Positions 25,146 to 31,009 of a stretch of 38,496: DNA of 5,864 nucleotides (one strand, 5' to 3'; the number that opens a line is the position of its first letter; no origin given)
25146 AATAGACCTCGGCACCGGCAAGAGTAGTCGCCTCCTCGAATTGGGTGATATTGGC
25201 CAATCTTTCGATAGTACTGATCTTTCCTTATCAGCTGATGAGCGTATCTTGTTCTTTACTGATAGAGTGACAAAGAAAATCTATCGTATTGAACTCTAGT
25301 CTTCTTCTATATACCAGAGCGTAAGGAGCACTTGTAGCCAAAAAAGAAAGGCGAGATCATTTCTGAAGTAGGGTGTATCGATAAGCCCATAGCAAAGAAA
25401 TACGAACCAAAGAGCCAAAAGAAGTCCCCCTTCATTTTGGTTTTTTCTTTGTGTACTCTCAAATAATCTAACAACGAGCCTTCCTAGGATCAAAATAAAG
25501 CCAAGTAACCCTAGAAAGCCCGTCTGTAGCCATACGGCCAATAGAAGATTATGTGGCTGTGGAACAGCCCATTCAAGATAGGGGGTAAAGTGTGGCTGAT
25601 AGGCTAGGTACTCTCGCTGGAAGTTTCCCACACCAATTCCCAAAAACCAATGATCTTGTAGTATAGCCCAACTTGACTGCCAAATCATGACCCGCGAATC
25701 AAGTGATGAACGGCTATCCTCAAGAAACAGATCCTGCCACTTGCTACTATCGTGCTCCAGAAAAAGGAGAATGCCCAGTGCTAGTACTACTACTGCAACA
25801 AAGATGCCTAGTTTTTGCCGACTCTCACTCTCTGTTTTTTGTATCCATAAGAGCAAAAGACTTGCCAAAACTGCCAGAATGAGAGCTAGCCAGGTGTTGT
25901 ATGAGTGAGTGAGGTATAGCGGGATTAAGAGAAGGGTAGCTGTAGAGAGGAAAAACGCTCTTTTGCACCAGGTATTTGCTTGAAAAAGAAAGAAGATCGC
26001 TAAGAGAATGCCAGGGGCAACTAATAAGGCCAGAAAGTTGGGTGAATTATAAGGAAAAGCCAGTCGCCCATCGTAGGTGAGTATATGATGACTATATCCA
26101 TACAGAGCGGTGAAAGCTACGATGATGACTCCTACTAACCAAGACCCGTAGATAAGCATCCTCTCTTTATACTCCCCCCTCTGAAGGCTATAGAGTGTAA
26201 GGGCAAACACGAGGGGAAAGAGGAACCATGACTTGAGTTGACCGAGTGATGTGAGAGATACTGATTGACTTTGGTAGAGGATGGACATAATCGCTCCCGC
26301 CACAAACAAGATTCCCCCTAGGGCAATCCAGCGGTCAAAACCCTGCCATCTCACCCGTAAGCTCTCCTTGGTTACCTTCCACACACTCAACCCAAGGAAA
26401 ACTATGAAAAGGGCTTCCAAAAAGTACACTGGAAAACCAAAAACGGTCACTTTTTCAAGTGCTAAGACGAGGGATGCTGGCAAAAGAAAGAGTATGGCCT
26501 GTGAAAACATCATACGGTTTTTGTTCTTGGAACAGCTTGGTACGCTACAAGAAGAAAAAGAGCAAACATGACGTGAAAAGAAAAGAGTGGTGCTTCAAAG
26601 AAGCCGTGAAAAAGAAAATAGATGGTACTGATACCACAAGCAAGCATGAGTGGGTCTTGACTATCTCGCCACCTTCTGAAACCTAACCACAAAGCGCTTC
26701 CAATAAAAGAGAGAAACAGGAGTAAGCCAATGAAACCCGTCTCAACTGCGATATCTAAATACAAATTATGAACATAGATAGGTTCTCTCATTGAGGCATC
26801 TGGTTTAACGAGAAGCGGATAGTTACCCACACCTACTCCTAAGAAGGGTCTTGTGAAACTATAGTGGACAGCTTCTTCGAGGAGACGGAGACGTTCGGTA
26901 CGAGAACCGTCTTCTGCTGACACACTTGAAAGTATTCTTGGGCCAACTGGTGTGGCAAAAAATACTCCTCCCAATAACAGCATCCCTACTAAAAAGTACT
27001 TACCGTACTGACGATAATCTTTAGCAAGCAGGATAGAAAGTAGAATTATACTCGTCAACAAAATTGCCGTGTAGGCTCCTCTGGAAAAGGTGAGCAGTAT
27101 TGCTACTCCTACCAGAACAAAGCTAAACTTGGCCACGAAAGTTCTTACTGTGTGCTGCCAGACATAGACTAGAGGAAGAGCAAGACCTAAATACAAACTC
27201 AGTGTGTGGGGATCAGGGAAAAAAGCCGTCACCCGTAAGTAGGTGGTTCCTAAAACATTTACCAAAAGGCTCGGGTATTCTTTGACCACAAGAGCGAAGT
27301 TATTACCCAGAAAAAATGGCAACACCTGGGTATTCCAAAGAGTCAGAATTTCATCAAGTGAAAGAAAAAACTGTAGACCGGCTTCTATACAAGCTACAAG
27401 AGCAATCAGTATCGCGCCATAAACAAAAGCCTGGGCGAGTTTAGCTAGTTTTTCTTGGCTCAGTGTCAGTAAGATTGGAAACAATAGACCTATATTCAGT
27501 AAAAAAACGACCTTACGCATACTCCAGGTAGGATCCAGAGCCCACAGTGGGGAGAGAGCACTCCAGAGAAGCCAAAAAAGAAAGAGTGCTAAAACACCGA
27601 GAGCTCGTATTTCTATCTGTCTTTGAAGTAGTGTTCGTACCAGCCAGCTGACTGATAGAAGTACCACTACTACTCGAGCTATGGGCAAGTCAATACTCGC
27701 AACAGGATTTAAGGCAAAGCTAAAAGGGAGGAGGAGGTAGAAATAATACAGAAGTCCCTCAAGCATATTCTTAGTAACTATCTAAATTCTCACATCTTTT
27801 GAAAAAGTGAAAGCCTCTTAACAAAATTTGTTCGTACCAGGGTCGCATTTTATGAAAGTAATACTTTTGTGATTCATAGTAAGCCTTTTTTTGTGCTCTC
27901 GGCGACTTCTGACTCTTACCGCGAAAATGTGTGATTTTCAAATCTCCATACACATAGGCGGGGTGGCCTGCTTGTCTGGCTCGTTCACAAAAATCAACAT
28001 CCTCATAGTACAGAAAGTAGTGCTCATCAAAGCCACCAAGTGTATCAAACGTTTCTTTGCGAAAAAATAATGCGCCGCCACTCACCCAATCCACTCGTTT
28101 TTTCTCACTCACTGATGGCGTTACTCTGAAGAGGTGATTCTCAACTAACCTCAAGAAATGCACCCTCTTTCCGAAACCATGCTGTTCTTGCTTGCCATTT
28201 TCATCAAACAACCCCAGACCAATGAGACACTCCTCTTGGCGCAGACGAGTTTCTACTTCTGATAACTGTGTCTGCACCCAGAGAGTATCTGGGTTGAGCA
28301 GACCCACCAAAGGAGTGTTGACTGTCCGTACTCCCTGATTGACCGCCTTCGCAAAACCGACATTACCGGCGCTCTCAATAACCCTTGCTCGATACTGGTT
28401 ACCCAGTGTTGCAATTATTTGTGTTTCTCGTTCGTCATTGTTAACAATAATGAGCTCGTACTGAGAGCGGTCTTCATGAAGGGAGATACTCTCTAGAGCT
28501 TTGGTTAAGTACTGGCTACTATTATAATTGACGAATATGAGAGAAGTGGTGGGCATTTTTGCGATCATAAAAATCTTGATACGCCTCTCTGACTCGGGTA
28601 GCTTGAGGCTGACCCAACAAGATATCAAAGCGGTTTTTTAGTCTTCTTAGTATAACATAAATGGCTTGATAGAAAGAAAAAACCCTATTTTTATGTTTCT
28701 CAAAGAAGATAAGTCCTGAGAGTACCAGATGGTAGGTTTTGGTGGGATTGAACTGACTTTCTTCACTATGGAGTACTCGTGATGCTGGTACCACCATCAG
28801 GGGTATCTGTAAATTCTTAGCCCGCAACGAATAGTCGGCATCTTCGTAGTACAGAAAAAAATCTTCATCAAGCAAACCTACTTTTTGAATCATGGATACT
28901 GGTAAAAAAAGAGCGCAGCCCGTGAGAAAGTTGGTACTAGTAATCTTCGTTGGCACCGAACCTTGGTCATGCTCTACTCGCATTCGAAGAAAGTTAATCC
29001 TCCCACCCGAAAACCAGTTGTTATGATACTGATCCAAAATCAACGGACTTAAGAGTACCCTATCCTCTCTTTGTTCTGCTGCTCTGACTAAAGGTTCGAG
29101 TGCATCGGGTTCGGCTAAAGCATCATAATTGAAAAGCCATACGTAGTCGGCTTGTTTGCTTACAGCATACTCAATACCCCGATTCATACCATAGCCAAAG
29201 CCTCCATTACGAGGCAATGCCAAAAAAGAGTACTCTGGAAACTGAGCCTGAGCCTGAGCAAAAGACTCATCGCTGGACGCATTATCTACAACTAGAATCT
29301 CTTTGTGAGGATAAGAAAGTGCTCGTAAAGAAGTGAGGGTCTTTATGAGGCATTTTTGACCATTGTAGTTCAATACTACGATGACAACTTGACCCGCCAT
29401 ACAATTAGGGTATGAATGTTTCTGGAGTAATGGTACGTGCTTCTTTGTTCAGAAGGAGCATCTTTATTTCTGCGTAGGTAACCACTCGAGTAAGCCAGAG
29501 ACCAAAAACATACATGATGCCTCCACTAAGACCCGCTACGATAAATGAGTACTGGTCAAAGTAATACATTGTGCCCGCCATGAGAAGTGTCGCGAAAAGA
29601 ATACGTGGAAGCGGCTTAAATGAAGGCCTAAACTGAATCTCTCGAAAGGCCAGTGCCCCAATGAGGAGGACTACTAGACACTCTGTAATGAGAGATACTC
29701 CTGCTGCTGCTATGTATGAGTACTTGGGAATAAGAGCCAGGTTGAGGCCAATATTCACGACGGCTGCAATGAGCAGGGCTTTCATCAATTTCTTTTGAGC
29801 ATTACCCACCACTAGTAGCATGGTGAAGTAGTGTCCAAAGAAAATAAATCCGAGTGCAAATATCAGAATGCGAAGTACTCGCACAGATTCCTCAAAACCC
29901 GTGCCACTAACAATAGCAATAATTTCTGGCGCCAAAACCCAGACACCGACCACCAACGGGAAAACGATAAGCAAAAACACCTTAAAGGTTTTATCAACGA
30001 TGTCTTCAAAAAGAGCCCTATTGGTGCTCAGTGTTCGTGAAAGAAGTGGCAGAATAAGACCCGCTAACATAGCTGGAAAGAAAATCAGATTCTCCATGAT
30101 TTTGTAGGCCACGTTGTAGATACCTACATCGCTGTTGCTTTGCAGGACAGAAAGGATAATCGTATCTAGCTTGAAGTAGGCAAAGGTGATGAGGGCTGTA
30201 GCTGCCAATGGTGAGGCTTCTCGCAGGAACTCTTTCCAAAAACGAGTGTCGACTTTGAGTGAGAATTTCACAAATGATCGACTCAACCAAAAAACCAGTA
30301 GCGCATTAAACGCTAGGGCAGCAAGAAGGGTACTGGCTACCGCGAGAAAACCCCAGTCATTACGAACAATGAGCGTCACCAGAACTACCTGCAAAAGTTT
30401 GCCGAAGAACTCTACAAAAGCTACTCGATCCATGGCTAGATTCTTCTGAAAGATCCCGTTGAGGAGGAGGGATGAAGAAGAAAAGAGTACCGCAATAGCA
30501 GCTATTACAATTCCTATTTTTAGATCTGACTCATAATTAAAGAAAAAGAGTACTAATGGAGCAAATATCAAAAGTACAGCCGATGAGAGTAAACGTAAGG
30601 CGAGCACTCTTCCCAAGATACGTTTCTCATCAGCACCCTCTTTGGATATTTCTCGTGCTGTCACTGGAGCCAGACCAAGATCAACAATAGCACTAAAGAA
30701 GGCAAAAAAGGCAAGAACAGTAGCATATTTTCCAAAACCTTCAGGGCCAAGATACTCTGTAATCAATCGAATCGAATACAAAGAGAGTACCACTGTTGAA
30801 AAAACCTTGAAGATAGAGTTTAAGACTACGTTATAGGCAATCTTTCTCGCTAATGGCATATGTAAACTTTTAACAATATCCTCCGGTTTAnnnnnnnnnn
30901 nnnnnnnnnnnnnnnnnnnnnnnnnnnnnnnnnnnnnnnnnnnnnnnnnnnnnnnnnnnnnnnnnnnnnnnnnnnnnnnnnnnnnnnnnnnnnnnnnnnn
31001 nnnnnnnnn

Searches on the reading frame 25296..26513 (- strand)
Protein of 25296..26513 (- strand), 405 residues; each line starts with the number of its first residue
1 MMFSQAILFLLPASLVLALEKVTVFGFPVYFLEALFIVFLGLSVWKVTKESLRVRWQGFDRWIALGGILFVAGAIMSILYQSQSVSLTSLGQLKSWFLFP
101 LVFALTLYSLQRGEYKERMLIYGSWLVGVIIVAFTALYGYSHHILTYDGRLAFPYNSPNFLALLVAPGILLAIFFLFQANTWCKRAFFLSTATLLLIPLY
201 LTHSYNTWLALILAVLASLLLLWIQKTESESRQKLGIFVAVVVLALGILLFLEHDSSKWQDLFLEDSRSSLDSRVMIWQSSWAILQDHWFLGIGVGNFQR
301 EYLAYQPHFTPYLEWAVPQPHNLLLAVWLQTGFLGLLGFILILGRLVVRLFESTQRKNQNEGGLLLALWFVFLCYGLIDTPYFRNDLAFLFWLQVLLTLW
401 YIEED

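Call 8: search_protein_families(library=pfam, proteins=[window:25296-26513:-], max_evalue=0.01)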
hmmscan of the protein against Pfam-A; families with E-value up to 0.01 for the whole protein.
window:25296-26513:- (405 aa): 2 families
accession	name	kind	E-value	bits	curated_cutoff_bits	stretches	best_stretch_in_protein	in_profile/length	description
PF04932.20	Wzy_C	-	3.6e-23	82.4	31.7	1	193-340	4-149/149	O-Antigen ligase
PF01757.29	Acyl_transf_3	-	0.00074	19.1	31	1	28-249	124-321/326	Acyltransferase domain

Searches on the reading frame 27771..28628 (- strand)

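Call 8: search_protein_families(library=pfam, proteins=[window:27771-28628:-], max_evalue=0.01)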
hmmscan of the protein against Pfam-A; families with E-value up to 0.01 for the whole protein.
window:27771-28628:- (285 aa): 5 families
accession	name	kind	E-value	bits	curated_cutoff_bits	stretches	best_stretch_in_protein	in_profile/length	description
PF00535.33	Glycos_transf_2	-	1.7e-13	51.3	23.3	1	29-195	1-165/168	Glycosyl transferase family 2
PF13641.12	Glyco_tranf_2_3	-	2.5e-12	47.8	27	1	26-246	1-223/230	Glycosyltransferase like family 2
PF02709.20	Glyco_transf_7C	-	4.1e-06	26.8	23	1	165-222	2-60/78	N-terminal domain of galactosyltransferase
PF13632.12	Glyco_trans_2_3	-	0.0024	18.1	27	1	148-229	39-118/198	Glycosyl transferase family group 2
PF10111.15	Glyco_tranf_2_2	-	0.0043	17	27.3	0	55-217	28-199/276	Glycosyltransferase like family 2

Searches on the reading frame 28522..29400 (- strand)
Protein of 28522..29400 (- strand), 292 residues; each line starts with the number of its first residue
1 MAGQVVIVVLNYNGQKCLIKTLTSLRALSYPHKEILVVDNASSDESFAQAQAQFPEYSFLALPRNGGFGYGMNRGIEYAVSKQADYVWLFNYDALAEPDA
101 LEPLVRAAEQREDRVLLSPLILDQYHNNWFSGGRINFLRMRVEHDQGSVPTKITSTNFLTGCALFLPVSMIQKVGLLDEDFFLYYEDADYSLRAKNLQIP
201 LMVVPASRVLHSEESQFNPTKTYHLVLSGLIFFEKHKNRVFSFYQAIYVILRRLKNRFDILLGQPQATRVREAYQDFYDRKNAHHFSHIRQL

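Call 8: search_protein_families(library=pfam, proteins=[window:28522-29400:-], max_evalue=0.01)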
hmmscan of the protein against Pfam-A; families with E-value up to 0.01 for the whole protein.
window:28522-29400:- (292 aa): 3 families
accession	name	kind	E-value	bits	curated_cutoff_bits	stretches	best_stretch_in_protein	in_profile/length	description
PF00535.33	Glycos_transf_2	-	9.5e-21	74.9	23.3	1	7-163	2-157/168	Glycosyl transferase family 2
PF13641.12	Glyco_tranf_2_3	-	5.3e-12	46.7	27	1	5-217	3-217/230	Glycosyltransferase like family 2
PF10111.15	Glyco_tranf_2_2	-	0.00028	20.9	27.3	1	5-227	2-232/276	Glycosyltransferase like family 2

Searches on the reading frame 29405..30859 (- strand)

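Call 8: search_protein_families(library=pfam, proteins=[window:29405-30859:-], max_evalue=0.01)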
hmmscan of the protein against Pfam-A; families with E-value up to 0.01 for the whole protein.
window:29405-30859:- (484 aa): 2 families
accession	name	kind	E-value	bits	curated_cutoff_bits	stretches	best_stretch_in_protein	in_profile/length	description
PF01943.22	Polysacc_synt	-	7.1e-28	98.2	28.2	1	5-276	3-273/274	Polysaccharide biosynthesis protein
PF13440.11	Polysacc_synt_3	-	1.7e-27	96.8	23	1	37-326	6-292/293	Polysaccharide biosynthesis protein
